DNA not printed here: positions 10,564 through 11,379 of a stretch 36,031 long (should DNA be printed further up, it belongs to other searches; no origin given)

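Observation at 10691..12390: Self-promoted two-gene cassette: DUF4365-like PD-(D/E)xK nuclease plus a 385-aa orphan, a candidate undescribed defence or conflict system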

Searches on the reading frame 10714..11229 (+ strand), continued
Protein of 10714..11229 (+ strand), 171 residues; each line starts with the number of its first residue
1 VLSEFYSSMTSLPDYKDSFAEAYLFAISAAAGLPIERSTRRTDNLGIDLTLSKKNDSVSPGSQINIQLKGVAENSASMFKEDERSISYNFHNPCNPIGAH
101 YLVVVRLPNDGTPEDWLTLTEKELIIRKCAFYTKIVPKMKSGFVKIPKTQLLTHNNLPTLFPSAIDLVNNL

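Call 83: search_protein_families(library=padloc, proteins=[L028:4995-5498:+, L028:5501-6598:+, L029:5004-5504:+, L029:5504-6028:+, L030:4983-5474:+, L030:5474-6013:+], max_evalue=0.001)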
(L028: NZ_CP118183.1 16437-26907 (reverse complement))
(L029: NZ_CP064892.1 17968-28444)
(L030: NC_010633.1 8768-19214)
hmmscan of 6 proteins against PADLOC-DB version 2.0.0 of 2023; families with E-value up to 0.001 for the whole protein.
L028:4995-5498:+ (168 aa): 24 families
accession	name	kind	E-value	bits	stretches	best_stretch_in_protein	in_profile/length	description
PDLC04278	PDC-M02A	-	1.4e-52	176.1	1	2-161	4-163/167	-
PDLC04297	PDC-M02A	-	5e-50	167.5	1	1-161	1-161/165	-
PDLC04291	PDC-M02A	-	1.3e-31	107.8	1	3-161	12-172/176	-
PDLC04290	PDC-M02A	-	1.4e-31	107.4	1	4-162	5-166/170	-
PDLC04275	PDC-M02A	-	6.2e-31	105.7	1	1-162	3-164/172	-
PDLC04277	PDC-M02A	-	2e-30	104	1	4-160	5-164/169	-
PDLC04287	PDC-M02A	-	8.9e-30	101.8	1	7-158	10-168/182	-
PDLC04282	PDC-M02A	-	2.2e-27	93.9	1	1-162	16-178/182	-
PDLC04273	PDC-M02A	-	4.8e-27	93.2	1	3-160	6-164/172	-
PDLC04276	PDC-M02A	-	6.4e-27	92.4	1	4-161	22-180/184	-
PDLC04295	PDC-M02A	-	6.8e-27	92.4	1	4-159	48-197/203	-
PDLC04279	PDC-M02A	-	1.8e-24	84.7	1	7-159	15-173/179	-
PDLC04292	PDC-M02A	-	5.1e-24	83.1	1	1-160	1-164/169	-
PDLC04284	PDC-M02A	-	4.7e-21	73.2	1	7-159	25-180/188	-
PDLC04280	PDC-M02A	-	8.1e-19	66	1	3-160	17-176/182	-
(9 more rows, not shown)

L028:5501-6598:+ (366 aa): 37 families (the best 25 are shown)
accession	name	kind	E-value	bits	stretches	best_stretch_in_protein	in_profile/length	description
PDLC04298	PDC-M02B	-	5.9e-80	267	1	3-358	5-368/380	-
PDLC04335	PDC-M02B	-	7.3e-63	210.6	1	10-356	4-353/364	-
PDLC04330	PDC-M02B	-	3.3e-59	198.6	1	1-362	1-367/375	-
PDLC04304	PDC-M02B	-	6.7e-58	194.6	1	5-358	7-374/383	-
PDLC04303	PDC-M02B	-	2.6e-57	192.6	1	6-350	8-369/383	-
PDLC04307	PDC-M02B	-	4.4e-49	165.5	1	5-362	5-366/373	-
PDLC04323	PDC-M02B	-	2.7e-46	155.9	1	5-361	6-369/374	-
PDLC04329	PDC-M02B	-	8.2e-45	151.1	1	10-362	5-372/377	-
PDLC04311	PDC-M02B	-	1.2e-44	150.9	1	10-350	6-359/384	-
PDLC04308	PDC-M02B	-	4.3e-43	145.4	1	5-360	9-377/391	-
PDLC04321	PDC-M02B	-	3.7e-41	139.5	1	7-355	9-374/383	-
PDLC04333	PDC-M02B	-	1.2e-40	137.4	1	7-362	8-375/379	-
PDLC04301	PDC-M02B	-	1.1e-37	127.9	1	5-357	5-370/378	-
PDLC04319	PDC-M02B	-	5.6e-35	119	1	2-360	2-369/373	-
PDLC04310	PDC-M02B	-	4.8e-33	112.4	1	12-355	6-361/394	-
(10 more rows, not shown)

L029:5004-5504:+ (167 aa): 25 families
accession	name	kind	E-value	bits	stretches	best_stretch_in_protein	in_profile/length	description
PDLC04278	PDC-M02A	-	1.1e-54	182.9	1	2-165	4-165/167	-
PDLC04297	PDC-M02A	-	7.3e-53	176.8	1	1-166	1-164/165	-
PDLC04291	PDC-M02A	-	3.3e-39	132.6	1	3-164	12-173/176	-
PDLC04277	PDC-M02A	-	1.6e-38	130.4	1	4-161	5-163/169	-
PDLC04287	PDC-M02A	-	8.3e-37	124.7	1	7-164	10-172/182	-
PDLC04290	PDC-M02A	-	2.7e-35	119.6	1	4-161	5-163/170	-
PDLC04292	PDC-M02A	-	7.7e-35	118.3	1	1-162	1-164/169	-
PDLC04276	PDC-M02A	-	4.9e-34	115.6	1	5-165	23-182/184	-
PDLC04284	PDC-M02A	-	1.3e-31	107.6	1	4-159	22-178/188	-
PDLC04282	PDC-M02A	-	4.5e-31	105.9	1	2-162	17-176/182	-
PDLC04274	PDC-M02A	-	2.7e-30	103.4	1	4-164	26-183/186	-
PDLC04295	PDC-M02A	-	2.2e-26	90.7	1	2-164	46-200/203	-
PDLC04275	PDC-M02A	-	5.4e-26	89.6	1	1-160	3-160/172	-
PDLC04280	PDC-M02A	-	2.3e-25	87.3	1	3-162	17-176/182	-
PDLC04273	PDC-M02A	-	1.8e-23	81.5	1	2-160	5-162/172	-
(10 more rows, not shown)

L029:5504-6028:+ (175 aa): 23 families
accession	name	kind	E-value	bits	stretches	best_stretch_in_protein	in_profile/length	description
PDLC04298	PDC-M02B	-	1.4e-34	117.6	2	1-87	1-91/380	-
PDLC04303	PDC-M02B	-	2.9e-33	113.4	2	1-100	1-104/383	-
PDLC04304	PDC-M02B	-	2.7e-23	80.7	2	6-99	6-97/383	-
PDLC04308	PDC-M02B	-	4.1e-22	76.4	2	12-80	14-87/391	-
PDLC04335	PDC-M02B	-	6.9e-21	72.5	1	12-104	4-95/364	-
PDLC04311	PDC-M02B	-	1.2e-20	71.8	2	13-85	7-81/384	-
PDLC04330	PDC-M02B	-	2.3e-20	70.8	2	9-97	7-97/375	-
PDLC04323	PDC-M02B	-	3.3e-13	47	1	12-88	11-90/374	-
PDLC04321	PDC-M02B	-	2.4e-12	44.7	1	12-94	12-96/383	-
PDLC04300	PDC-M02B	-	3e-11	40.8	1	13-81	13-82/373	-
PDLC04317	PDC-M02B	-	4.4e-11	40.2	1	9-86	10-92/396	-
PDLC04307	PDC-M02B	-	7.7e-11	39.6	2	17-92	14-94/373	-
PDLC04299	PDC-M02B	-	1.1e-10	39.1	1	19-87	11-84/378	-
PDLC04319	PDC-M02B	-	2.6e-10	37.9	2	9-101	7-102/373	-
PDLC04301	PDC-M02B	-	5.1e-10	36.9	1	10-84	7-85/378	-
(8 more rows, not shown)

L030:4983-5474:+ (164 aa): 25 families
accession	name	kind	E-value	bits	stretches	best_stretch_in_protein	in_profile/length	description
PDLC04297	PDC-M02A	-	4.4e-60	200.2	1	1-161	1-162/165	-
PDLC04278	PDC-M02A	-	6e-60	200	1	2-161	4-164/167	-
PDLC04277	PDC-M02A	-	2.2e-43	146.2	1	1-157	1-162/169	-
PDLC04291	PDC-M02A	-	3.4e-41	139.1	1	2-159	11-171/176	-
PDLC04275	PDC-M02A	-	1.2e-40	137.4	1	1-161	3-164/172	-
PDLC04282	PDC-M02A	-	1.3e-34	117.4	1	1-159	16-176/182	-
PDLC04290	PDC-M02A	-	4.7e-34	115.5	1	4-158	5-163/170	-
PDLC04292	PDC-M02A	-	1.3e-33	114.3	1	1-158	1-163/169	-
PDLC04276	PDC-M02A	-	2.7e-32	109.9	1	4-161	22-181/184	-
PDLC04284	PDC-M02A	-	1.4e-30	104.2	1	4-155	22-177/188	-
PDLC04280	PDC-M02A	-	4.5e-30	102.7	1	3-159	17-176/182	-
PDLC04295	PDC-M02A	-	2.4e-29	100.5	1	2-158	46-197/203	-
PDLC04287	PDC-M02A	-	1.3e-28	98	1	8-161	11-172/182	-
PDLC04293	PDC-M02A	-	9.3e-27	91.8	1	37-156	2-118/127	-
PDLC04279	PDC-M02A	-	1.5e-25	88.2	1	7-157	15-172/179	-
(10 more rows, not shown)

L030:5474-6013:+ (180 aa): 28 families (the best 25 are shown)
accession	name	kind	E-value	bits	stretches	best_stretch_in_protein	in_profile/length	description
PDLC04298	PDC-M02B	-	3.8e-41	139.2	2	1-92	1-90/380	-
PDLC04303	PDC-M02B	-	4.4e-41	139.2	2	1-99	1-98/383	-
PDLC04304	PDC-M02B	-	2.4e-29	100.5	2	1-91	1-85/383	-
PDLC04330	PDC-M02B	-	1.5e-25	87.8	2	7-99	5-94/375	-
PDLC04308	PDC-M02B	-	2.4e-25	87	2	113-174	316-377/391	-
PDLC04335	PDC-M02B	-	8.8e-22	75.4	2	12-90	4-77/364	-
PDLC04311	PDC-M02B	-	5.1e-17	59.9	2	12-92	6-82/384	-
PDLC04307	PDC-M02B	-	2.3e-16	57.8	2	96-177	287-367/373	-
PDLC04317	PDC-M02B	-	1.8e-15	54.6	2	7-90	8-90/396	-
PDLC04318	PDC-M02B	-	4.8e-15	53.4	2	11-116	7-111/390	-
PDLC04310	PDC-M02B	-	7.9e-15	52.4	2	14-88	6-79/394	-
PDLC04319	PDC-M02B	-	1.7e-14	51.6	2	9-106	7-101/373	-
PDLC04321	PDC-M02B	-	2.9e-14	51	1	2-93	2-91/383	-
PDLC04300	PDC-M02B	-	3.1e-14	50.6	1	9-90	9-85/373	-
PDLC04301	PDC-M02B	-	4.3e-14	50.3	2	10-90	7-85/378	-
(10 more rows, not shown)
